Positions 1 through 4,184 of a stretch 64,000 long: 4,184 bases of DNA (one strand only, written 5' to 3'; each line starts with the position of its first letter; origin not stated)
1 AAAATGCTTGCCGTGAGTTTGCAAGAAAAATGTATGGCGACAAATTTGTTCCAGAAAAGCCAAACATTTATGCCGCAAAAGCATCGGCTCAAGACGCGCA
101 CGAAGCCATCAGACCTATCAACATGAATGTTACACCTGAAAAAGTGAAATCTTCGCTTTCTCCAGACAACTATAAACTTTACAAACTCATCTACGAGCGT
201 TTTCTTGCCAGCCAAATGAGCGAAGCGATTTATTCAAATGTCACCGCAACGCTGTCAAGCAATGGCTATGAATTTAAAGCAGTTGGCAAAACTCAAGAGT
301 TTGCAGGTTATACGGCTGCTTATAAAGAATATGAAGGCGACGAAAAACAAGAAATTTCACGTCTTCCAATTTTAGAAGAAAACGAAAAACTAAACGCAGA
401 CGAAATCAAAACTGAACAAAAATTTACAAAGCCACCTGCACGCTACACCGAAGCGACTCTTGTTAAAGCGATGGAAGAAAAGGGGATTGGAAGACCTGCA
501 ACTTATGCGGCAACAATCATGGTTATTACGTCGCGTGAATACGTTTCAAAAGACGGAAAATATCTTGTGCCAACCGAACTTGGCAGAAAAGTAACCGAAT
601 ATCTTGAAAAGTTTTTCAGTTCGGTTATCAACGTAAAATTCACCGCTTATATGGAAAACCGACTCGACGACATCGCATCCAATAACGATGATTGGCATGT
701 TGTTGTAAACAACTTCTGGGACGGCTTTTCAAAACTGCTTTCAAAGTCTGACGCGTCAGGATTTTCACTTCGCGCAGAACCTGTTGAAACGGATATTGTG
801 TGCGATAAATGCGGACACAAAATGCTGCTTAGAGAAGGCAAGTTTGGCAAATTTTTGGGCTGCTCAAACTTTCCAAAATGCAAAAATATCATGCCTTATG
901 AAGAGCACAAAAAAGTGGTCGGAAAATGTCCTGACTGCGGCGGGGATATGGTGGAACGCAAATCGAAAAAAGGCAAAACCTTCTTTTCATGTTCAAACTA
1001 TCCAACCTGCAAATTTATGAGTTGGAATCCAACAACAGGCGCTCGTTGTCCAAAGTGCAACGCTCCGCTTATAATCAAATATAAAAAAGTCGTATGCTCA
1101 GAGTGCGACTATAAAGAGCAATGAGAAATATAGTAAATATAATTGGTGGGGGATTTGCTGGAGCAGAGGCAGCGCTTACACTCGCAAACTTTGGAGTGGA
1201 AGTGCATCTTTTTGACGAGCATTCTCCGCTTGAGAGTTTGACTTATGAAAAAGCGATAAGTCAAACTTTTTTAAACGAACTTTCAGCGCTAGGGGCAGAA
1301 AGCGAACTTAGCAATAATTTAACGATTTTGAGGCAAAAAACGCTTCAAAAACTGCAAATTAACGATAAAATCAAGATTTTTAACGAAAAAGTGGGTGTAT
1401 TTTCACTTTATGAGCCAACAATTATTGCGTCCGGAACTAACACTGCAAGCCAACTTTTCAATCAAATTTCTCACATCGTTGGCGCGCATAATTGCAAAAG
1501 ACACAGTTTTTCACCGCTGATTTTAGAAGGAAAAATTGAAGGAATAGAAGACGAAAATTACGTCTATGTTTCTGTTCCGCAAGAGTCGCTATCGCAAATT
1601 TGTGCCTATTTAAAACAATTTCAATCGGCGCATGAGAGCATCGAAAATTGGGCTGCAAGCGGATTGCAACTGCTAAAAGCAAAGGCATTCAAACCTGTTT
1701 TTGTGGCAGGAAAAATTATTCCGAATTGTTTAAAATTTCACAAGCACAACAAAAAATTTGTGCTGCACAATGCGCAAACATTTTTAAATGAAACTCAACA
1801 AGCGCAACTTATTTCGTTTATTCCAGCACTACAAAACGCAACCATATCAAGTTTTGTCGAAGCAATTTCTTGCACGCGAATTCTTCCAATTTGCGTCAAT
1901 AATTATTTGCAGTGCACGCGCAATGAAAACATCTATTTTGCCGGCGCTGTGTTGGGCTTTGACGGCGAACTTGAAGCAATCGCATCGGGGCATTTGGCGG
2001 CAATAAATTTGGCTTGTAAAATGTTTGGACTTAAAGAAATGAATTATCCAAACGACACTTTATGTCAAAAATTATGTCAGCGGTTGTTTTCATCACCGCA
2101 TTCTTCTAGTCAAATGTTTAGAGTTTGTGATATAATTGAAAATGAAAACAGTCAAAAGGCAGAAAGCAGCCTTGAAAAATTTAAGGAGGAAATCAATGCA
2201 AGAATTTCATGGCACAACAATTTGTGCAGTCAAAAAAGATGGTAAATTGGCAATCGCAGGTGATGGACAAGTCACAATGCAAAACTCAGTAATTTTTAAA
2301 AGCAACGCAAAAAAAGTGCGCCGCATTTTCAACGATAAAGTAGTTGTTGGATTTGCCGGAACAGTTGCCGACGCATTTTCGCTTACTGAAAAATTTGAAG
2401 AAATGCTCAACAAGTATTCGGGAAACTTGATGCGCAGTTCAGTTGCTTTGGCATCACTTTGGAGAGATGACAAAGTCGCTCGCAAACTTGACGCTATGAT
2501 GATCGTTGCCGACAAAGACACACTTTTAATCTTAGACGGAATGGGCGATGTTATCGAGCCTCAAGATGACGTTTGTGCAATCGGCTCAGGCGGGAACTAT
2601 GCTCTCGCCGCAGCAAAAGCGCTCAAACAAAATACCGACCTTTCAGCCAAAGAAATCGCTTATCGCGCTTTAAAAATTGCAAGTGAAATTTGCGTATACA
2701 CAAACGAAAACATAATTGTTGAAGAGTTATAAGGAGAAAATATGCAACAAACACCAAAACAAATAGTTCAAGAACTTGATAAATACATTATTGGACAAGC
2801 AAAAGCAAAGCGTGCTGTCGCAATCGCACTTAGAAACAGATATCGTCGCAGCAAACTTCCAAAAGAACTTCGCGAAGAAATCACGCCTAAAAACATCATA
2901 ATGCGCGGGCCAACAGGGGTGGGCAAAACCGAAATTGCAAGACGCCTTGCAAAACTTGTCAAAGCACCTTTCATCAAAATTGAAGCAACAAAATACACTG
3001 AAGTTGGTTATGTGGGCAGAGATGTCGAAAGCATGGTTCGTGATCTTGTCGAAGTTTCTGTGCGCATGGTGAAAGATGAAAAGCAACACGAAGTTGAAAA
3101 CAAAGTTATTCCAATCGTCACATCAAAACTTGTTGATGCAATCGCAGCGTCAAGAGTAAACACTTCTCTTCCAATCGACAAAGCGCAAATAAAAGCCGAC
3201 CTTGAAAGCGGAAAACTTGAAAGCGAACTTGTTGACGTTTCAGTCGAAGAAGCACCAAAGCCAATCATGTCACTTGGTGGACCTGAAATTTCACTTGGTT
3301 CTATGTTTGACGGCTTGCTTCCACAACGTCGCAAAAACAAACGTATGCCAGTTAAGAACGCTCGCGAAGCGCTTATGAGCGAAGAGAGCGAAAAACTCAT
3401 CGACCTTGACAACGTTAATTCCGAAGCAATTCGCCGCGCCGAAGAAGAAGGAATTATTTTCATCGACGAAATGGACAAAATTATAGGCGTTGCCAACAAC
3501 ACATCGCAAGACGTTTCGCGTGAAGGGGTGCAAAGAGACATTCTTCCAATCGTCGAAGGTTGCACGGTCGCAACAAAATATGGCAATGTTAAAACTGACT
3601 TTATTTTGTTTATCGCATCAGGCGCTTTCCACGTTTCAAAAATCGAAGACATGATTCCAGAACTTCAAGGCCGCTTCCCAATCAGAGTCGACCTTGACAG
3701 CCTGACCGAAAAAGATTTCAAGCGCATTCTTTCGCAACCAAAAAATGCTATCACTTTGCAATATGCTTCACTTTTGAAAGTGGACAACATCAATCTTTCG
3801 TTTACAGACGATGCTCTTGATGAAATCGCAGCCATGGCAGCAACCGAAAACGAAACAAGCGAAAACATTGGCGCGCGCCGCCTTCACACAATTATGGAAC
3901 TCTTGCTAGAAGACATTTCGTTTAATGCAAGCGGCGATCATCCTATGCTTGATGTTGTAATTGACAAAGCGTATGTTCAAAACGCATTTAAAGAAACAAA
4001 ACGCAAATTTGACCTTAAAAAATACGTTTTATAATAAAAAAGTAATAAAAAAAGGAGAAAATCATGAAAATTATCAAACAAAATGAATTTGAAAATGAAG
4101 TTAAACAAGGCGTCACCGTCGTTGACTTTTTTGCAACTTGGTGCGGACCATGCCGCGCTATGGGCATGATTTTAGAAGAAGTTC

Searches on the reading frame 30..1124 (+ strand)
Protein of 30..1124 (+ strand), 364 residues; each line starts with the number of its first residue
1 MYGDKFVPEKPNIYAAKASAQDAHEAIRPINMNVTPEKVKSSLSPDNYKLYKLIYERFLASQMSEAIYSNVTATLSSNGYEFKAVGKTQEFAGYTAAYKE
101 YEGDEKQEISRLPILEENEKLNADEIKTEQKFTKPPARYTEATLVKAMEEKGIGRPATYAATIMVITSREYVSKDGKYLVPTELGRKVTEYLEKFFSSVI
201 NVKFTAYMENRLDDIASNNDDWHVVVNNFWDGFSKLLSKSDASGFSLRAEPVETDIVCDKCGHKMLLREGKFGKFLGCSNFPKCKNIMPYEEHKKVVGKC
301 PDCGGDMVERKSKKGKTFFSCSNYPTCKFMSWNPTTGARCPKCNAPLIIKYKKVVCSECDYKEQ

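Call 12: search_protein_families(library=ncbifam, proteins=[window:30-1124:+])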
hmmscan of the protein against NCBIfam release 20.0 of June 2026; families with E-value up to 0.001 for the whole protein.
window:30-1124:+ (364 aa): 12 families
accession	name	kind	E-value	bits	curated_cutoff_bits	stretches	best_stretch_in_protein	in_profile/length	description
TIGR01051.1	topA_bact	equivalog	5e-101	339.6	456.4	1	1-287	332-628/632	type I DNA topoisomerase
NF004966.0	PRK06319.1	equivalog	5.5e-93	312.6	868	2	2-241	339-581/862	DNA topoisomerase I/SWI domain fusion protein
NF006451.0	PRK08780.1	equivalog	6.1e-70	236.6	1265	1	2-275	332-611/824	DNA topoisomerase I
TIGR01057.1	topA_arch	equivalog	2.8e-51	174.5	458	2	21-284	359-618/618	DNA topoisomerase I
NF005555.0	PRK07220.1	equivalog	1.5e-46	159.1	635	2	39-290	373-625/740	DNA topoisomerase I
NF011532.0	PRK14973.1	equivalog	2.2e-41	141.6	930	2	38-285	371-618/936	DNA topoisomerase I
NF004438.0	PRK05776.1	equivalog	1.6e-40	139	793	1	23-306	373-612/677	DNA topoisomerase I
NF005829.0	PRK07726.1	subfamily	9.7e-39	133.5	597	1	22-289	369-643/669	DNA topoisomerase 3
TIGR01056.1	topB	subfamily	3.8e-33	114.9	515.75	1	22-290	372-646/706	DNA topoisomerase III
TIGR01054.1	rgy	equivalog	2.2e-30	105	471.7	1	21-232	956-1168/1172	reverse gyrase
NF006032.0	PRK08173.1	equivalog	9.8e-22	76.5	1058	1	37-215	391-583/863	DNA topoisomerase III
NF011313.0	PRK14724.1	equivalog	2e-14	52.3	1088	1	38-183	403-570/988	DNA topoisomerase III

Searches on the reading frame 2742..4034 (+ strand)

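Call 12: search_protein_families(library=ncbifam, proteins=[window:2742-4034:+])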
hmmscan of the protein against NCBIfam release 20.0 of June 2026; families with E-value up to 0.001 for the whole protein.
window:2742-4034:+ (430 aa): 25 families
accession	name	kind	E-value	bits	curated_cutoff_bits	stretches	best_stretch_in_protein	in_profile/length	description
TIGR00390.1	hslU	equivalog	9.7e-170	565.3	362.45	1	4-430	2-441/441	ATP-dependent protease ATPase subunit HslU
NF003745.1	PRK05342.1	equivalog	2.1e-66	224.5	359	3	3-108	60-168/418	ATP-dependent Clp protease ATP-binding subunit ClpX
TIGR00382.1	clpX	equivalog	9.9e-57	192.8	370.75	3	4-111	68-179/414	ATP-dependent protease ATP-binding subunit ClpX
TIGR02639.1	ClpA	equivalog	3.3e-11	42.1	993.15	1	6-93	449-531/734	ATP-dependent Clp protease ATP-binding subunit ClpA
NF003069.1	PRK03992.1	subfamily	1.6e-08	34.1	500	1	48-141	164-243/379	proteasome-activating nucleotidase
TIGR01242.2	TIGR01242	subfamily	3.6e-08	32.8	500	1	48-141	147-226/362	proteasome-activating nucleotidase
NF047748.1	PrtsmActNtasePan1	equivalog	1.5e-06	27.5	750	1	48-139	181-258/405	proteasome-activating nucleotidase Pan1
NF041006.2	cell_div_CdvC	equivalog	1.5e-06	27.4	650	0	16-114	105-197/370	cell division protein CdvC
NF047747.1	PrtsmActNtasePan2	equivalog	2.1e-06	27.2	700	1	49-140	185-262/397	proteasome-activating nucleotidase Pan2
TIGR03346.1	chaperone_ClpB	equivalog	2.9e-06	26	1232.1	1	9-91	560-640/853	ATP-dependent chaperone ClpB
TIGR02881.1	spore_V_K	equivalog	4.1e-06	26.1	422.95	0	10-74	3-67/261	stage V sporulation protein K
NF008263.0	PRK11034.1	equivalog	4.5e-06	24.8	1350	1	6-93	450-532/758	ATP-dependent Clp protease ATP-binding subunit ClpA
NF008004.0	PRK10733.1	equivalog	7.2e-06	24.3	1008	1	19-106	157-240/644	ATP-dependent zinc metalloprotease FtsH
TIGR03922.1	T7SS_EccA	equivalog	1.1e-05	24.3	466.65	0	11-72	274-335/557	type VII secretion AAA-ATPase EccA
NF033606.1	heat_AAA_ClpK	exception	1.1e-05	23.6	1900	1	9-95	608-692/949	heat shock survival AAA family ATPase ClpK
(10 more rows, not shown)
